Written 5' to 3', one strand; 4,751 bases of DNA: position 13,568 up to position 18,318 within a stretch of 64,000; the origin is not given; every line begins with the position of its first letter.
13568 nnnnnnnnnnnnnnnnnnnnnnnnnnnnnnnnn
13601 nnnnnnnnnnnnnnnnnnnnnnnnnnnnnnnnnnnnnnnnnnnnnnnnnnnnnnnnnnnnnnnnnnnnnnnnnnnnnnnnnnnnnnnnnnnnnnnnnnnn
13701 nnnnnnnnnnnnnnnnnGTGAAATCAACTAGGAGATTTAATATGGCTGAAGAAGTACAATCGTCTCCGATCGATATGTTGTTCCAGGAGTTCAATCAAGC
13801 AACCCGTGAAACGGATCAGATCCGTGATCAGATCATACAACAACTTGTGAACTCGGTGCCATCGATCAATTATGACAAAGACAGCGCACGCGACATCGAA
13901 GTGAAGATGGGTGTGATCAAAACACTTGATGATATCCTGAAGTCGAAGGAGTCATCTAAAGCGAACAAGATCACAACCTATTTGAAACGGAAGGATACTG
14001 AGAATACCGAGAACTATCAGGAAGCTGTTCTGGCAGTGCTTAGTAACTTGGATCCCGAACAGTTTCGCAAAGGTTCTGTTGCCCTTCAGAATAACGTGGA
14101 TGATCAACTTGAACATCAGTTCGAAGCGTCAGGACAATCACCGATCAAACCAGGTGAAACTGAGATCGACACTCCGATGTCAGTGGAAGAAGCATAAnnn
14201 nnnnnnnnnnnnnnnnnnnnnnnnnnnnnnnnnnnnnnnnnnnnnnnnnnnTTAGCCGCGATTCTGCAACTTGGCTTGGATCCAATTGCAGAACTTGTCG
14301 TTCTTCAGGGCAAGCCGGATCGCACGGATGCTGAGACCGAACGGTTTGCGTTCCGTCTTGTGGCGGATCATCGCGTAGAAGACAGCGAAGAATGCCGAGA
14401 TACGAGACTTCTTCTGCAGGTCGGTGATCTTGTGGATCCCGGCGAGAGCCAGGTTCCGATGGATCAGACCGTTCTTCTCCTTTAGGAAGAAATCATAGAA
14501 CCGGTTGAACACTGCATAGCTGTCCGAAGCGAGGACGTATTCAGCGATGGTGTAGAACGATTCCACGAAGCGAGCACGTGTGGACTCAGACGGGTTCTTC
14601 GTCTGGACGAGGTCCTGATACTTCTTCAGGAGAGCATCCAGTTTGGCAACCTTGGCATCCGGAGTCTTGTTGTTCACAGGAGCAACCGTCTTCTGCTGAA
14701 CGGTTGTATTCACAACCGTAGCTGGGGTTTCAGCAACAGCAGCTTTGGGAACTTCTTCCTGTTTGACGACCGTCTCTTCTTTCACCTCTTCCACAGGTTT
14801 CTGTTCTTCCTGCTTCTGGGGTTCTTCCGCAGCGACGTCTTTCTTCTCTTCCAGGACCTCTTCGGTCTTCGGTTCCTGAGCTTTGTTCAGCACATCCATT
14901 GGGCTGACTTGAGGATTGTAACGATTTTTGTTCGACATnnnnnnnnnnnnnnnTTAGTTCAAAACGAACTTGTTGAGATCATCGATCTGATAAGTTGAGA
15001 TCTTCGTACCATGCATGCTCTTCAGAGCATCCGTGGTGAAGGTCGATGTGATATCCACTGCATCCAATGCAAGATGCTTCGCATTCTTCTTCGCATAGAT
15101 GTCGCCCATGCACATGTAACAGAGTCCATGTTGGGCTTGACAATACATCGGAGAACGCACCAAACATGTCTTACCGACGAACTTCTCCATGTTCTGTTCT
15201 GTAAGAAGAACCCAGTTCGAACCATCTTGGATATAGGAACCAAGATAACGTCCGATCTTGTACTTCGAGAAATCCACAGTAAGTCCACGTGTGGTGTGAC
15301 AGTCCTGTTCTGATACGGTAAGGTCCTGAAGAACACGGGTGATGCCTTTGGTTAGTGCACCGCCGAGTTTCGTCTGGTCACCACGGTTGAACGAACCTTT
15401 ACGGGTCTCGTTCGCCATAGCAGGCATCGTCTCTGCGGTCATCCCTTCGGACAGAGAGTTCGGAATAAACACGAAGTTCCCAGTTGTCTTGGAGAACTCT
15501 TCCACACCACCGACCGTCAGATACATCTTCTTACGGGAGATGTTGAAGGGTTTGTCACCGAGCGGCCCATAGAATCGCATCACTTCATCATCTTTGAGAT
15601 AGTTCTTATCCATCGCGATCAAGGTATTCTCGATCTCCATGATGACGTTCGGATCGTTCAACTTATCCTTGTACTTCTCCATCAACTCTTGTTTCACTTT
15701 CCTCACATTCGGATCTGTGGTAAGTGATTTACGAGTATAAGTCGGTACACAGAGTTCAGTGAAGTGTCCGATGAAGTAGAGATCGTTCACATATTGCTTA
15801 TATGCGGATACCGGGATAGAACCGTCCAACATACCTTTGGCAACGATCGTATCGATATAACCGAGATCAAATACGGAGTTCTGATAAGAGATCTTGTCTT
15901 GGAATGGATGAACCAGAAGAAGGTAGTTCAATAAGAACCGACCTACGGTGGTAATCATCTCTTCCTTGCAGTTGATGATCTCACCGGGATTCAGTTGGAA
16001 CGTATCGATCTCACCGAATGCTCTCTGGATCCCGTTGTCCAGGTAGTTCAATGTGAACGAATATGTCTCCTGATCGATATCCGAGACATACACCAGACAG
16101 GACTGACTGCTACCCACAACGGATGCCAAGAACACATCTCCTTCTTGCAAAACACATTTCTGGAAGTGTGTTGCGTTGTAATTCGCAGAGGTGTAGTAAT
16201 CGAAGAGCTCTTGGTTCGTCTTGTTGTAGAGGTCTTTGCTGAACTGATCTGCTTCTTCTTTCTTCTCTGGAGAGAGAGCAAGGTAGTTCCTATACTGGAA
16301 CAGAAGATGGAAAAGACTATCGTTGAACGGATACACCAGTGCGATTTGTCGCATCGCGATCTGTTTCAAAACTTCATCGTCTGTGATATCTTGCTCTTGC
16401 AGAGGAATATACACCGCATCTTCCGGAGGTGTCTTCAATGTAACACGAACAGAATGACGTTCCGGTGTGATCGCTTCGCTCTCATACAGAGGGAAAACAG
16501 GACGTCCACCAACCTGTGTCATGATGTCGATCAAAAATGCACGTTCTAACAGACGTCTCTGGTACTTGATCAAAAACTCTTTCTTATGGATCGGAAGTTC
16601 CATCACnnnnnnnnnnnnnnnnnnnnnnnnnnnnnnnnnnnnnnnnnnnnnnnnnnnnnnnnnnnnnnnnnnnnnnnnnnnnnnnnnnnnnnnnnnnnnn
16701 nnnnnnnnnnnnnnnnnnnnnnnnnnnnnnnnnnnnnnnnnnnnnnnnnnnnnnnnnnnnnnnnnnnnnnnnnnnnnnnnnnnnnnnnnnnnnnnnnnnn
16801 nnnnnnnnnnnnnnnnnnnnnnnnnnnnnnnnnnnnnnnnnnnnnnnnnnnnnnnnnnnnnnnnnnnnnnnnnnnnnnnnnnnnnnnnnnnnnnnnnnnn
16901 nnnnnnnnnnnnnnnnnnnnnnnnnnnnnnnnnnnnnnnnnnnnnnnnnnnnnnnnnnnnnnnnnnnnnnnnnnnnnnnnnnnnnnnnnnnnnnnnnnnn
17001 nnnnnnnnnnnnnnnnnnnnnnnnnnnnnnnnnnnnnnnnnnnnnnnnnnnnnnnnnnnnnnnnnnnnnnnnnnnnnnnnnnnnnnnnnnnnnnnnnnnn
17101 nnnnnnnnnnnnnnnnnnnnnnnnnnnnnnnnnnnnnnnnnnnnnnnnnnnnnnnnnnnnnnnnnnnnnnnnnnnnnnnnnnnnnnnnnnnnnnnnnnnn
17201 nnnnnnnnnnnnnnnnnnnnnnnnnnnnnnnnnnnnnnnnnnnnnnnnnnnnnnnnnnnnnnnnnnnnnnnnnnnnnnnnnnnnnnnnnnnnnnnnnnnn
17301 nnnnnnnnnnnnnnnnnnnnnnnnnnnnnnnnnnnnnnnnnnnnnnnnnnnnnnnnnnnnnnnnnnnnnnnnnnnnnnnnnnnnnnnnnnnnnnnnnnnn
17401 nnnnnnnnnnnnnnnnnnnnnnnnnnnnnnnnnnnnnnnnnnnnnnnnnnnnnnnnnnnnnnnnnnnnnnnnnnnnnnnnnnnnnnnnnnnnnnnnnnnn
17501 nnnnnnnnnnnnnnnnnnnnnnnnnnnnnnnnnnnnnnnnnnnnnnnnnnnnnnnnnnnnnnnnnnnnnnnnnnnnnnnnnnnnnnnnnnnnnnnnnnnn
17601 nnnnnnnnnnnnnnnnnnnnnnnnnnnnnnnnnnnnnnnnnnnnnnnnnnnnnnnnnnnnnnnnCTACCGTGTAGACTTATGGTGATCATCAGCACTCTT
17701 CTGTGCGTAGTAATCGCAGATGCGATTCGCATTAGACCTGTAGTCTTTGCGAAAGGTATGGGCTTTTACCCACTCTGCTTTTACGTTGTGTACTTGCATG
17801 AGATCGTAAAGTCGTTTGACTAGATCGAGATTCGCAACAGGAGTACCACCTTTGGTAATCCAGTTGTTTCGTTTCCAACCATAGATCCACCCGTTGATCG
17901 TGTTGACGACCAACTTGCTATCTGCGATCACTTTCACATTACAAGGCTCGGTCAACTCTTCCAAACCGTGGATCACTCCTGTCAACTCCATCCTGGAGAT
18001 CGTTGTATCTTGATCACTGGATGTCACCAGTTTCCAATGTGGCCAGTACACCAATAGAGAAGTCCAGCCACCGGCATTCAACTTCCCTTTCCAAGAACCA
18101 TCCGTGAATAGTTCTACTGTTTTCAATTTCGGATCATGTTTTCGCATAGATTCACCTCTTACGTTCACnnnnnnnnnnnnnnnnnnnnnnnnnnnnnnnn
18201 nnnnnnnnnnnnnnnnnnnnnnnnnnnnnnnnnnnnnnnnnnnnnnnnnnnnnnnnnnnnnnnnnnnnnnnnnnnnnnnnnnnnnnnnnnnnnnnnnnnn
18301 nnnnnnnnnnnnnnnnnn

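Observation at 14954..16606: RNAP beta-prime fragment whose catalytic loop appears to read DIDQE rather than the universal DFDGD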

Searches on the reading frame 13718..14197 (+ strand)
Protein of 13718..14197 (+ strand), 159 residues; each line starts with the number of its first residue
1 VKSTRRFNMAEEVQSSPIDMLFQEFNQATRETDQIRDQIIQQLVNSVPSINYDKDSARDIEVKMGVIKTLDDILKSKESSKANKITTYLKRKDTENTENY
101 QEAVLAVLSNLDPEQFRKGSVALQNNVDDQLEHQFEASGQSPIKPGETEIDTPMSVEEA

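Call 3: search_protein_families(library=pfam, proteins=[window:13718-14197:+], max_evalue=1)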
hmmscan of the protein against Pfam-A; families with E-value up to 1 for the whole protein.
window:13718-14197:+ (159 aa): 2 families
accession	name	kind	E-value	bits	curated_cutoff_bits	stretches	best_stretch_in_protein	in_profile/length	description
PF21702.3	GLGE_C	-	0.049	14.3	27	1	82-125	6-43/87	GLGE, C-terminal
PF25569.1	TPR_ZFYVE26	-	0.1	13.3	27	1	8-90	12-79/123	ZFYVE26-like, TPR repeats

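Call 4: search_protein_families(library=phrogs, proteins=[window:13718-14197:+], max_evalue=0.01)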
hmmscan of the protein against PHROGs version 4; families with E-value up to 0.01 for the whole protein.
window:13718-14197:+ (159 aa): 0 families

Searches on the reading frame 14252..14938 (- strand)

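Call 3: search_protein_families(library=pfam, proteins=[window:14252-14938:-], max_evalue=1)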
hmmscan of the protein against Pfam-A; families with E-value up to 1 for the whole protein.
window:14252-14938:- (228 aa): 1 family
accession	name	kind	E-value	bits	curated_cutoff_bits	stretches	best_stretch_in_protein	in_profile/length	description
PF07133.16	Merozoite_SPAM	-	0.064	13.7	27.5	1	22-128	61-170/176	Merozoite surface protein (SPAM)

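Call 4: search_protein_families(library=phrogs, proteins=[window:14252-14938:-], max_evalue=0.01)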
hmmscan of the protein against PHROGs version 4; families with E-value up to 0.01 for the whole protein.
window:14252-14938:- (228 aa): 1 family
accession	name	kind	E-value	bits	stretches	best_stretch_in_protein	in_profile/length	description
phrog_38171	-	unknown function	0.0067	17.1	1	32-130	22-125/227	-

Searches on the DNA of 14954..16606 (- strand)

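Call 22: search_dna_similar(query=L001:5929-7278:+, collection=phages, mode=near, max_rows=40)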
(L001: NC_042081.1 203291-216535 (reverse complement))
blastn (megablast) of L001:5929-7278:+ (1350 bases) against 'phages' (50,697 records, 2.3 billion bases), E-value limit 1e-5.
Records with a match: 47; places in all: 47; records where one place covers at least 80% of the query: 47.
Best place of each record, by identity: >=99% 30; 95-99% 17.
By first word of the organism name: Pseudomonas 47.
By host as written in the record: Pseudomonas aeruginosa 23; Pseudomonas aeruginosa PAO1 8; - 4; Pseudomonas aeruginosa 147 2; Pseudomonas sp. 2; Pseudomonas aeruginosa ATCC 10145 2; Pseudomonas aeruginosa N1803-4At 1; Pseudomonas aeruginosa Ps33 (clinical isolate) 1; and 4 more.
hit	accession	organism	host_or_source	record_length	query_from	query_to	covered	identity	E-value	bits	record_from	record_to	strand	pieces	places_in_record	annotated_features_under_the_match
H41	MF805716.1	Pseudomonas phage SL2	Pseudomonas aeruginosa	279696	1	1350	100%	100.0%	0e+0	2494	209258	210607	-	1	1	hypothetical protein (x2)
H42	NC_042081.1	Pseudomonas phage SL2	Pseudomonas aeruginosa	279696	1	1350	100%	100.0%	0e+0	2494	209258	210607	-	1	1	RNA polymerase beta subunit | hypothetical protein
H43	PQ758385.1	Pseudomonas phage 124.01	Pseudomonas aeruginosa 147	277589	1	1350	100%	99.8%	0e+0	2477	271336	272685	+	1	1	hypothetical protein (x2)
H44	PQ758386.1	Pseudomonas phage 2PS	Pseudomonas aeruginosa 147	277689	1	1350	100%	99.8%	0e+0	2477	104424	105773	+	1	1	hypothetical protein (x2)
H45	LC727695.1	Pseudomonas phage sp. Brmt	Pseudomonas aeruginosa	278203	1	1350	100%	99.8%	0e+0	2477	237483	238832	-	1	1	hypothetical protein (x2)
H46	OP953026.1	Pseudomonas phage pPA-N1803-4At.2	Pseudomonas aeruginosa N1803-4At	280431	1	1350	100%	99.8%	0e+0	2477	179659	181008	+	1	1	hypothetical protein (x2)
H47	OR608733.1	Pseudomonas phage 6B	Pseudomonas aeruginosa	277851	1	1350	100%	99.8%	0e+0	2477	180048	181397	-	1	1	RNA polymerase beta subunit | hypothetical protein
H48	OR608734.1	Pseudomonas phage 9-Ps-8B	Pseudomonas aeruginosa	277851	1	1350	100%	99.8%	0e+0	2477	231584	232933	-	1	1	RNA polymerase beta subunit | hypothetical protein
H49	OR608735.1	Pseudomonas phage 9Ps-7B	Pseudomonas aeruginosa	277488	1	1350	100%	99.8%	0e+0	2477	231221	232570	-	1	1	RNA polymerase beta subunit | hypothetical protein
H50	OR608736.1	Pseudomonas phage 14Ps5-6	Pseudomonas aeruginosa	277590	1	1350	100%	99.8%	0e+0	2477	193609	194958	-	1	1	RNA polymerase beta subunit | hypothetical protein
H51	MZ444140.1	Pseudomonas phage PA7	Pseudomonas aeruginosa Y12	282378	1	1350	100%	99.7%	0e+0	2471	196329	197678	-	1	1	hypothetical protein (x2)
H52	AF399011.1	Pseudomonas phage phiKZ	-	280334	1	1350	100%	99.5%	0e+0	2455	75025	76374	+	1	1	PHIKZ080 | PHIKZ079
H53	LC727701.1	Pseudomonas phage sp. NK1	Pseudomonas aeruginosa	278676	1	1350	100%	99.5%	0e+0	2455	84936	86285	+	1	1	hypothetical protein (x2)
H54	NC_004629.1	Pseudomonas phage phiKZ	-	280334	1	1350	100%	99.5%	0e+0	2455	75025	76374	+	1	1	RNA polymerase beta subunit | PHIKZ079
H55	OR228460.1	Pseudomonas phage fMGyn-Pae01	Pseudomonas aeruginosa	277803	1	1350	100%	99.5%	0e+0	2455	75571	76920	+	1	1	RNA polymerase subunit beta | hypothetical protein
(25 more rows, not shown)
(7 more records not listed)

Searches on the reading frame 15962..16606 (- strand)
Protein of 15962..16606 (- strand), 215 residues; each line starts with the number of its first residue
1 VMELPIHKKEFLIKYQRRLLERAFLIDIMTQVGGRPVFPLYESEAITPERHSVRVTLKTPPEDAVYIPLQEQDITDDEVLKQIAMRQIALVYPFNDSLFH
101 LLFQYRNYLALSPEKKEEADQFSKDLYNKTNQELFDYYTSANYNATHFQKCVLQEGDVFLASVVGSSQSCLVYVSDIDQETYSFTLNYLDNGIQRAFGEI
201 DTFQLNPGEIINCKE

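Call 86: predict_structure(alignment_id=A5)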
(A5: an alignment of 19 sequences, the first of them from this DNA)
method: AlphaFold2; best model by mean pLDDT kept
length: 215 residues; sequences in the alignment: 19
mean_pLDDT: 91.8   pTM: 0.85
mean pLDDT of the five models: 91.8, 91.7, 90.7, 90.6, 89.6
residues with pLDDT >= 90: 155; 70-90: 56; 50-70: 4; < 50: 0
segments of 3 or more residues with pLDDT < 50: none
pLDDT, mean of each block of 10 residues (from residue 1): 89 94 92 90 95 94 93 83 93 79 94 97 97 94 88 93 95 95 95 90 91 86
secondary structure, 60 per line:
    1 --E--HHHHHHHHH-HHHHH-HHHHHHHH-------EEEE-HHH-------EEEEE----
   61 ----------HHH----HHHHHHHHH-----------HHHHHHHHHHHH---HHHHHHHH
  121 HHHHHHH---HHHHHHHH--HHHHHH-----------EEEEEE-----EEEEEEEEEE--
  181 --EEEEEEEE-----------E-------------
elements in order: H6-14 H16-20 H22-29 E37-40 E52-56 H78-86 H98-109 H113-127 H131-138 H141-146 E158-163 E169-178 E183-190

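Call 92: fold_search(model_id=the predicted structure, library=viral)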
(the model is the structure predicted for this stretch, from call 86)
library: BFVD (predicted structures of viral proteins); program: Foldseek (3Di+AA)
matches with E <= 10: 444; with E <= 0.001: 0
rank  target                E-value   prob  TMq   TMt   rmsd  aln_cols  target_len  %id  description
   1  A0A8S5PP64            6.5e-02  0.38  0.27  0.07  21.3       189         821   18  Cysteine peptidase [Myoviridae sp. ctwwN25]
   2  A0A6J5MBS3            6.5e-02  0.14  0.14  0.08  16.7       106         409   18  Uncharacterized protein [uncultured Caudovirales phage]
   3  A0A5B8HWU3            1.1e-01  0.13  0.19  0.21  14.2       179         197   11  Uncharacterized protein [Mimiviridae sp. ChoanoV1]
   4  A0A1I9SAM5            2.0e-01  0.84  0.16  0.23   1.1        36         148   28  Uncharacterized protein [Rhodococcus phage Weasels2]
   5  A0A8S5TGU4            3.2e-01  0.96  0.28  0.07   2.9        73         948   20  Adenylate kinase [Myoviridae sp. ctIty1]
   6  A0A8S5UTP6            3.2e-01  0.75  0.27  0.07  12.8        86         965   21  Uncharacterized protein [Myoviridae sp. ctYA416]
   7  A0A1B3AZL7            3.2e-01  0.72  0.16  0.43   1.2        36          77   22  (no name in the UniProt tables at hand)
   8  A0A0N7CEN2            5.6e-01  0.07  0.15  0.07  18.6       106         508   14  Putative cell wall amidase [Salmonella phage 37]
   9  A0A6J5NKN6            5.9e-01  0.15  0.15  0.37   4.2        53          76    9  Uncharacterized protein [uncultured Caudovirales phage]
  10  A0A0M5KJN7            7.2e-01  0.20  0.13  0.05   3.6        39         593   20  (no name in the UniProt tables at hand)
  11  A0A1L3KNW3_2          7.2e-01  0.20  0.15  0.03   7.6        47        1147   15  (no name in the UniProt tables at hand)
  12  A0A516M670            7.2e-01  0.16  0.13  0.07   8.3        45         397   16  (no name in the UniProt tables at hand)
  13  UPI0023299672         7.2e-01  0.13  0.19  0.06  10.7       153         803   10  (no name look-up for this kind of identifier)
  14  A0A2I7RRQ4            7.2e-01  0.03  0.09  0.17  13.1        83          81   14  (no name in the UniProt tables at hand)
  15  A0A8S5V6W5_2          7.7e-01  0.08  0.25  0.05  12.6       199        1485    8  Uncharacterized protein [CrAss-like virus sp. ctXt06]
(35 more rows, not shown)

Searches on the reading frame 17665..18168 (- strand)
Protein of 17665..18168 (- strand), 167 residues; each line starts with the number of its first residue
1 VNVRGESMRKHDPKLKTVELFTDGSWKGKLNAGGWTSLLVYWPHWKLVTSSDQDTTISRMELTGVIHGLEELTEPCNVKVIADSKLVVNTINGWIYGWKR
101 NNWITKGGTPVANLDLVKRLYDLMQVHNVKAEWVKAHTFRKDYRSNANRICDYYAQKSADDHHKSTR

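Call 68: search_protein_families(library=pfam, proteins=[window:17665-18168:-], max_evalue=0.001)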
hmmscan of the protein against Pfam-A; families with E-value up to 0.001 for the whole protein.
window:17665-18168:- (167 aa): 1 family
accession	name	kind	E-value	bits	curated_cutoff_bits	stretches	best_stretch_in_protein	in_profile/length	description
PF00075.30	RNase_H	-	1.5e-29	103.4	25.8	1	17-159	3-140/141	RNase H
